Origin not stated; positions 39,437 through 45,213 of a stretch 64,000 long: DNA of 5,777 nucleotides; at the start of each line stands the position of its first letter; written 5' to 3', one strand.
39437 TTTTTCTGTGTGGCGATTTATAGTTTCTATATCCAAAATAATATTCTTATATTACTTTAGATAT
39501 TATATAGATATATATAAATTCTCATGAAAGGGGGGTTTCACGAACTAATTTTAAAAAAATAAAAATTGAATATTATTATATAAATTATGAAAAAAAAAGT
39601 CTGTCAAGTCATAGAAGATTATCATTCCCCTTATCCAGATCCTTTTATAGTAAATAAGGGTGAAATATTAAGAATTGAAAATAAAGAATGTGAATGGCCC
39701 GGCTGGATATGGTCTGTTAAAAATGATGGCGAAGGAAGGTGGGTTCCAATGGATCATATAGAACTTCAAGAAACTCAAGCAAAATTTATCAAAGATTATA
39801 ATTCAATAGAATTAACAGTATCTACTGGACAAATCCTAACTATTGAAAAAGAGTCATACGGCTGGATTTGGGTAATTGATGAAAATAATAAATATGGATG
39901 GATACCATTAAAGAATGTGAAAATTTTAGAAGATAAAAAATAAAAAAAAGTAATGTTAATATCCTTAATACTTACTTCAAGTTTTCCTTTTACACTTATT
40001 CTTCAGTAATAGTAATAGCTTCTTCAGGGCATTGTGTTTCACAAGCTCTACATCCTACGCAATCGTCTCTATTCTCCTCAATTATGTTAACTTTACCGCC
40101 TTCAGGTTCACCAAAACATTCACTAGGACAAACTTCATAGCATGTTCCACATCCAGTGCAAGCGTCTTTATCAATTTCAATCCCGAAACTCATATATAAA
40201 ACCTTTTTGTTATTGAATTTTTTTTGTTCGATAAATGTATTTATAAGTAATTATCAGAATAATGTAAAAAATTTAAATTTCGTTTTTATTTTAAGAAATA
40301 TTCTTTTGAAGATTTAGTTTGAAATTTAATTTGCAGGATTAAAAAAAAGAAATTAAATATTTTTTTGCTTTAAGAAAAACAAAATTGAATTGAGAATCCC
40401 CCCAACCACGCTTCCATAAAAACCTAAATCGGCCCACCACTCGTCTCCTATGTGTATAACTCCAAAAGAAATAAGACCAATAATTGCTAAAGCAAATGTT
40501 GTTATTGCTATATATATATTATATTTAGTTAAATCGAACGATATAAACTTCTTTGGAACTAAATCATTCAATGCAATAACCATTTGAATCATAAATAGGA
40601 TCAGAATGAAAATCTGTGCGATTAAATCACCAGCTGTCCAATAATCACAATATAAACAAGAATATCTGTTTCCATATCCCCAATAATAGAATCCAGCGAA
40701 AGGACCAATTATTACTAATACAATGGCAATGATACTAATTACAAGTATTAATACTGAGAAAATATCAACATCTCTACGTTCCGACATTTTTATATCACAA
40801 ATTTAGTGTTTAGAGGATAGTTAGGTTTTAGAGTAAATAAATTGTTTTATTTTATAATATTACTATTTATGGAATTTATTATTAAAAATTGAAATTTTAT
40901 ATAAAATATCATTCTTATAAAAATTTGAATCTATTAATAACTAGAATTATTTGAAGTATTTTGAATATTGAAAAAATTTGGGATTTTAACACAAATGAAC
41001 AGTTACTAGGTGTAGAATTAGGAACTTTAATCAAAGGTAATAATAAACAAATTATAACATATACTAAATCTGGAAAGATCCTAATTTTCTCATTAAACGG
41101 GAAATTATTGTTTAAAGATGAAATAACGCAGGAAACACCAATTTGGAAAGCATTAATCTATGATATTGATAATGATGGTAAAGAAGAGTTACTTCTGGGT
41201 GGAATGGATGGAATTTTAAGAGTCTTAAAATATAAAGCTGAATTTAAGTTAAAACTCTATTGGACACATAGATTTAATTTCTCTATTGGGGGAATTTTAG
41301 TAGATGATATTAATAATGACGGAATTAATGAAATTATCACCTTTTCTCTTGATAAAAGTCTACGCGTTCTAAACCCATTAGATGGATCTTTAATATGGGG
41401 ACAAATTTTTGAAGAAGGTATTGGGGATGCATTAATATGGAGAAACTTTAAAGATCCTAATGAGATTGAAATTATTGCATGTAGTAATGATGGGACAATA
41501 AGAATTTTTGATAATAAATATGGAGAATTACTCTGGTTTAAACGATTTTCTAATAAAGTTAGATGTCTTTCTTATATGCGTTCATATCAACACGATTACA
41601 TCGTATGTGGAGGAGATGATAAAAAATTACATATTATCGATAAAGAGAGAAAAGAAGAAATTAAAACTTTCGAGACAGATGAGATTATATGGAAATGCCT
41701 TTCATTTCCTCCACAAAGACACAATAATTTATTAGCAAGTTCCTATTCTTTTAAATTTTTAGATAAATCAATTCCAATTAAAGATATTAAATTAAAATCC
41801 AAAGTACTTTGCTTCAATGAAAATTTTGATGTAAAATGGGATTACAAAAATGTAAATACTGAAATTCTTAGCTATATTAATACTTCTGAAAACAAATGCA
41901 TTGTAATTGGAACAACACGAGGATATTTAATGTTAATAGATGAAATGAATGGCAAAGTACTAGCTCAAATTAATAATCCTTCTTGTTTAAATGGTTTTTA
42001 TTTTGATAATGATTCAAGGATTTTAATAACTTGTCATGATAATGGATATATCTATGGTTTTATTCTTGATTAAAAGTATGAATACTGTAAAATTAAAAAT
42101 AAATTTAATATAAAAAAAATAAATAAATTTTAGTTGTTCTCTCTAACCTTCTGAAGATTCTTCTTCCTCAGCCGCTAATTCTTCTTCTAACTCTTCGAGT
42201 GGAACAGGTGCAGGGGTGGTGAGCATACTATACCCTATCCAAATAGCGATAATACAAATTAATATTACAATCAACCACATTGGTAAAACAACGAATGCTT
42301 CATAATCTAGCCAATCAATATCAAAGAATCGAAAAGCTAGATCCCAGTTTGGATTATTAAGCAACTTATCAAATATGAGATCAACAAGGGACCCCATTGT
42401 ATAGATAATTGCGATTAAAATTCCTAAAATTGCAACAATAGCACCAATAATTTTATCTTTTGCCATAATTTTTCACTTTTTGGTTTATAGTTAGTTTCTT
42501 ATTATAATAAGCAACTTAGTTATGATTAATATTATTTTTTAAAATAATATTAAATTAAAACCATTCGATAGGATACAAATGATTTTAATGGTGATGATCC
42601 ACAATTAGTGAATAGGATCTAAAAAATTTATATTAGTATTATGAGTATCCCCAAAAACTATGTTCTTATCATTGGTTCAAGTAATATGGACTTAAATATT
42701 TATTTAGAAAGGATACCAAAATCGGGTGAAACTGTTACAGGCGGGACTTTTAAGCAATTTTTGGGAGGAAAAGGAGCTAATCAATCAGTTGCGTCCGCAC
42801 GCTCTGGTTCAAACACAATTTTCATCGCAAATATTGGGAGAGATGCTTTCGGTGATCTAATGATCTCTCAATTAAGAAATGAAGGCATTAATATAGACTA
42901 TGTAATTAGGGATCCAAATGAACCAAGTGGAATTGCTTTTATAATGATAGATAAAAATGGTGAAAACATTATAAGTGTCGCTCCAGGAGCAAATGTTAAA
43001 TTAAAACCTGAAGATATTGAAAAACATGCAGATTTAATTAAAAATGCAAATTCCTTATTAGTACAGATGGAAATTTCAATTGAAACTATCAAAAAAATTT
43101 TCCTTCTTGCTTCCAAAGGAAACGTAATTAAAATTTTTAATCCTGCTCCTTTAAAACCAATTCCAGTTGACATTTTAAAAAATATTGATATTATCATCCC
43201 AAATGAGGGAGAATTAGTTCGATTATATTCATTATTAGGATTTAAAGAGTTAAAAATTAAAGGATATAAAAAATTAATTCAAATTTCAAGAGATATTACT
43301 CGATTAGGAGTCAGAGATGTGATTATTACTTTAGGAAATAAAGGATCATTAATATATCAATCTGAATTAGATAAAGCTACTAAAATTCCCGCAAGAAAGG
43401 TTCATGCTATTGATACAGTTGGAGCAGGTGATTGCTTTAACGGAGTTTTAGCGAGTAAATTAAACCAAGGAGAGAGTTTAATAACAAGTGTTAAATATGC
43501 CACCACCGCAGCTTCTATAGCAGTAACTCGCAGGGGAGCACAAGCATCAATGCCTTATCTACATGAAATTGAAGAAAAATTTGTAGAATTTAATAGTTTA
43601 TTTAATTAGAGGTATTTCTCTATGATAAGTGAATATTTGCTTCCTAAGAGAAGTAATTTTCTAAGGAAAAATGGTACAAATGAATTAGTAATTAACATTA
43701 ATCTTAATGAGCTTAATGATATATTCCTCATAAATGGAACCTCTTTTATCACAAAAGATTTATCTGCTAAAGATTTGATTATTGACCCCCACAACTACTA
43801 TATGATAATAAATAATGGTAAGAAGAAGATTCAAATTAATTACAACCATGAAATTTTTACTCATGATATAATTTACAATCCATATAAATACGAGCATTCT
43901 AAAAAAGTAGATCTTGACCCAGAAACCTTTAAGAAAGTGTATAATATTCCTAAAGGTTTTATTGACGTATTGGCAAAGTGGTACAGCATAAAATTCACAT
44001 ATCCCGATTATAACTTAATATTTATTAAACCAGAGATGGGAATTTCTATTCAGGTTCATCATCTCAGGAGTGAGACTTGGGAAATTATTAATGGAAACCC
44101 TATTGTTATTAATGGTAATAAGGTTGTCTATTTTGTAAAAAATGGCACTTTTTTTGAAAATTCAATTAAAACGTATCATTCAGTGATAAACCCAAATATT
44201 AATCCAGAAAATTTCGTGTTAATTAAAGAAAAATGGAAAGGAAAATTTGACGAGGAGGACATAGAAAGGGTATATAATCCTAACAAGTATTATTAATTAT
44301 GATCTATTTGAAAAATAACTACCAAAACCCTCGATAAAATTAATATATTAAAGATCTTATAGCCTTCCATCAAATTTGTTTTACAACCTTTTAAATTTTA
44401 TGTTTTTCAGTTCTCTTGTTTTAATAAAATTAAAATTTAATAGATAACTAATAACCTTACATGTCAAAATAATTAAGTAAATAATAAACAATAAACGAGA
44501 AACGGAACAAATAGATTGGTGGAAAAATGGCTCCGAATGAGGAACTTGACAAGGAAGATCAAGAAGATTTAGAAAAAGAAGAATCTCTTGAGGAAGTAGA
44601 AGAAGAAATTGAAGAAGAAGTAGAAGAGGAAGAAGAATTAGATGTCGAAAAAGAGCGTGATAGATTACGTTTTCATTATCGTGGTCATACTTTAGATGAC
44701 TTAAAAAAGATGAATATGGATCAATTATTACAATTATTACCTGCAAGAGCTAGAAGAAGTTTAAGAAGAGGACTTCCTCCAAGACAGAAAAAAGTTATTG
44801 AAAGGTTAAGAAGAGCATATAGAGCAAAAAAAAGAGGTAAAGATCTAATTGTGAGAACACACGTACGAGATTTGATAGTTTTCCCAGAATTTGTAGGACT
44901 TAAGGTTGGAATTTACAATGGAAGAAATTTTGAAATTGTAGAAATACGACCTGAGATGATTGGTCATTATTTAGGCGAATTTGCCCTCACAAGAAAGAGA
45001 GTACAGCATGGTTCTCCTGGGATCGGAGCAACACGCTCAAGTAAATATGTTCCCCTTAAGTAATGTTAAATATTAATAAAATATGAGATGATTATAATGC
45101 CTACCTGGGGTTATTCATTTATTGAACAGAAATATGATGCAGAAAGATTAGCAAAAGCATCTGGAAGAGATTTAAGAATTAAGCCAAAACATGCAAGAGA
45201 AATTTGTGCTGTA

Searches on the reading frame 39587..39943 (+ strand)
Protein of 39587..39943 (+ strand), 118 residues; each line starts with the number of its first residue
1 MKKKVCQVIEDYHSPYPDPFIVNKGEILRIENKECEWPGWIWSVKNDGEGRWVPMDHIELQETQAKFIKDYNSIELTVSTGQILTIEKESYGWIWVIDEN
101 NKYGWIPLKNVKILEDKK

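Call 89: search_protein_families(library=pfam, proteins=[window:39587-39943:+], max_evalue=0.001)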
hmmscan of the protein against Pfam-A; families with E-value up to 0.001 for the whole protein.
window:39587-39943:+ (118 aa): 2 families
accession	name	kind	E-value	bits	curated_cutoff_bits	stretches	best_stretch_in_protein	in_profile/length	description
PF07653.23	SH3_2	-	1.3e-14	54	21.8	2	69-113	6-54/55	Variant SH3 domain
PF14604.12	SH3_9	-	8.1e-05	22.8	30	0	22-51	15-39/49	Variant SH3 domain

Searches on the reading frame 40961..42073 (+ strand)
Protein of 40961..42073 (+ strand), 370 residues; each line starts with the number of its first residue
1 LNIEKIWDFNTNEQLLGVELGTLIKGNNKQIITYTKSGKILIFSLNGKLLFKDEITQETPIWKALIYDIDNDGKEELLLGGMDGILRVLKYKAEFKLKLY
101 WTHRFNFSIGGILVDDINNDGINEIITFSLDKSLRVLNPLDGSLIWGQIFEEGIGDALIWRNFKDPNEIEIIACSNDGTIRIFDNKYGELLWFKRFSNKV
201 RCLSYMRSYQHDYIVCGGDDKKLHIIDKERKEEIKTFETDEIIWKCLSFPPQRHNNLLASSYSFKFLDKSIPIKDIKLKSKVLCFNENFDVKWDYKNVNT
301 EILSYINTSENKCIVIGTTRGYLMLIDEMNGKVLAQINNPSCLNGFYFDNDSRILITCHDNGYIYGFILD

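Call 45: search_protein_families(library=pfam, proteins=[window:40961-42073:+], max_evalue=0.001)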
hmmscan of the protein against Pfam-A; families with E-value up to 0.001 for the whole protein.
window:40961-42073:+ (370 aa): 21 families
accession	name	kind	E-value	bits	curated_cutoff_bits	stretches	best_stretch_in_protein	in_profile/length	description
PF25292.1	Beta-prop_CGLA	-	1.7e-17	64.4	26.8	2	164-230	40-106/316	Lambda-carrageenase beta-propeller domain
PF13570.13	Beta-prop_ACSF4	-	3.3e-15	56.7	133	1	30-361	21-322/329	Beta-alanine-activating enzyme, beta-propeller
PF23414.1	Beta-prop_EML_2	-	1e-11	45.2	90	1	166-259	8-97/266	Echinoderm microtubule-associated protein second beta-propeller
PF25174.1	Beta-prop_THOC3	-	6.4e-11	42.2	305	1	165-259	180-270/272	THOC3 beta-propeller domain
PF24807.1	WD40_CDC20-Fz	-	8.9e-10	38.8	200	1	170-277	105-210/292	CDC20/Fizzy WD40 domain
PF00400.38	WD40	-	1.7e-09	38.2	27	0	166-184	21-39/39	WD domain, G-beta repeat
PF23743.1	Beta-prop_BBS7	-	3e-09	37.1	27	1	27-128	183-288/299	BBS7 beta-propeller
PF25172.1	Beta-prop_WDR3_2nd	-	1.8e-08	34.4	140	0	156-228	218-288/293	WDR3 second beta-propeller domain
PF14783.12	BBS2_Mid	-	2.7e-08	34.3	27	0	66-92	4-30/108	Ciliary BBSome complex subunit 2, middle region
PF15907.11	Itfg2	-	4.6e-07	29.8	27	0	46-91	62-105/330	Integrin-alpha FG-GAP repeat-containing protein 2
PF25171.1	Beta-prop_WDR36-Utp21_1st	-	6.5e-07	29.5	80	0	171-261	123-212/266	WDR36/Utp21 first beta-propeller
PF24817.1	WD40_WDHD1_1st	-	7.2e-07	29.1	109.9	0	195-261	84-146/291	WDHD1 first WD40 domain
PF13517.12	FG-GAP_3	-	1e-06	29.7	26.9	1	68-126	1-60/61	FG-GAP-like repeat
PF12894.13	ANAPC4_WD40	-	4.7e-06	27.2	22.9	0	281-341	18-80/91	Anaphase-promoting complex subunit 4 WD40 domain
PF24805.1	EIF3I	-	8.6e-06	25.5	200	0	172-358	26-206/324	EIF3I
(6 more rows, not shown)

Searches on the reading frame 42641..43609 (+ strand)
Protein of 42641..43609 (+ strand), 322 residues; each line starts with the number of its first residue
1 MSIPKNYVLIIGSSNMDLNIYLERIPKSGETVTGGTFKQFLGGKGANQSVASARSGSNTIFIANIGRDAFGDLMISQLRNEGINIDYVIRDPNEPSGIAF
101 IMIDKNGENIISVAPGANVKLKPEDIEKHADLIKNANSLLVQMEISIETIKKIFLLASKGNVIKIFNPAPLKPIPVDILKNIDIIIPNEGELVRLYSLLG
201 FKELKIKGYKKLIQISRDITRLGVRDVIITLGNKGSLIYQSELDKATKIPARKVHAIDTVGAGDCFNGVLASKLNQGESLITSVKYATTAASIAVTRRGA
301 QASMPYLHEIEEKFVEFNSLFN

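Call 45: search_protein_families(library=pfam, proteins=[window:42641-43609:+], max_evalue=0.001)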
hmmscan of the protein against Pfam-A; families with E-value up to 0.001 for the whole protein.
window:42641-43609:+ (322 aa): 2 families
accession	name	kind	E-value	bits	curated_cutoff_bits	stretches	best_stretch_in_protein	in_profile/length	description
PF00294.29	PfkB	-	9.1e-63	212.8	25.8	1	6-305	2-300/302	pfkB family carbohydrate kinase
PF08543.17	Phos_pyr_kin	-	1.1e-07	32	27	1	177-296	115-233/246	Phosphomethylpyrimidine kinase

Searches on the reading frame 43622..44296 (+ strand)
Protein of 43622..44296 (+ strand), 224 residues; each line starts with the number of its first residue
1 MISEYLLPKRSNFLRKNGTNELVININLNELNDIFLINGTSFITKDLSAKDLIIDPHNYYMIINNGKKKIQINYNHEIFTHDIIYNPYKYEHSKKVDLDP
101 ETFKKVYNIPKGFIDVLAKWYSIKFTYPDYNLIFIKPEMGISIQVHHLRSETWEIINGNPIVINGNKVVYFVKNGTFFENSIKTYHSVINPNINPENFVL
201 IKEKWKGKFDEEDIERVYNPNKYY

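Call 45: search_protein_families(library=pfam, proteins=[window:43622-44296:+], max_evalue=0.001)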
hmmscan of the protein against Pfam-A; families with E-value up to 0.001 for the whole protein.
window:43622-44296:+ (224 aa): 1 family
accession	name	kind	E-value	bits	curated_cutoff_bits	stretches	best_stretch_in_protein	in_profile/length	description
PF01050.24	MannoseP_isomer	-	2e-08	34.9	23.6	1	131-217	31-114/116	Mannose-6-phosphate isomerase C-terminal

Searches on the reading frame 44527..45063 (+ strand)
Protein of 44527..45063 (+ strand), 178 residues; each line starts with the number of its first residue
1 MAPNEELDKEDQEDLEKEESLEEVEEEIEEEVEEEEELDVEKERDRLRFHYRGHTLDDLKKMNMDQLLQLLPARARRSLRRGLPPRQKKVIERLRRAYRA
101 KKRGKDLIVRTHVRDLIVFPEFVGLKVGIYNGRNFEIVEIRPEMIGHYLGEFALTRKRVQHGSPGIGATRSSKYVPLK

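Call 46: search_protein_families(library=pfam, proteins=[window:44527-45063:+], max_evalue=0.001)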
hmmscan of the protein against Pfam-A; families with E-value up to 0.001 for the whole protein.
window:44527-45063:+ (178 aa): 1 family
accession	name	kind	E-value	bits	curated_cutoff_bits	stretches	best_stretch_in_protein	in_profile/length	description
PF00203.26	Ribosomal_S19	-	1.2e-28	99.2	27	1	77-161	1-81/81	Ribosomal protein S19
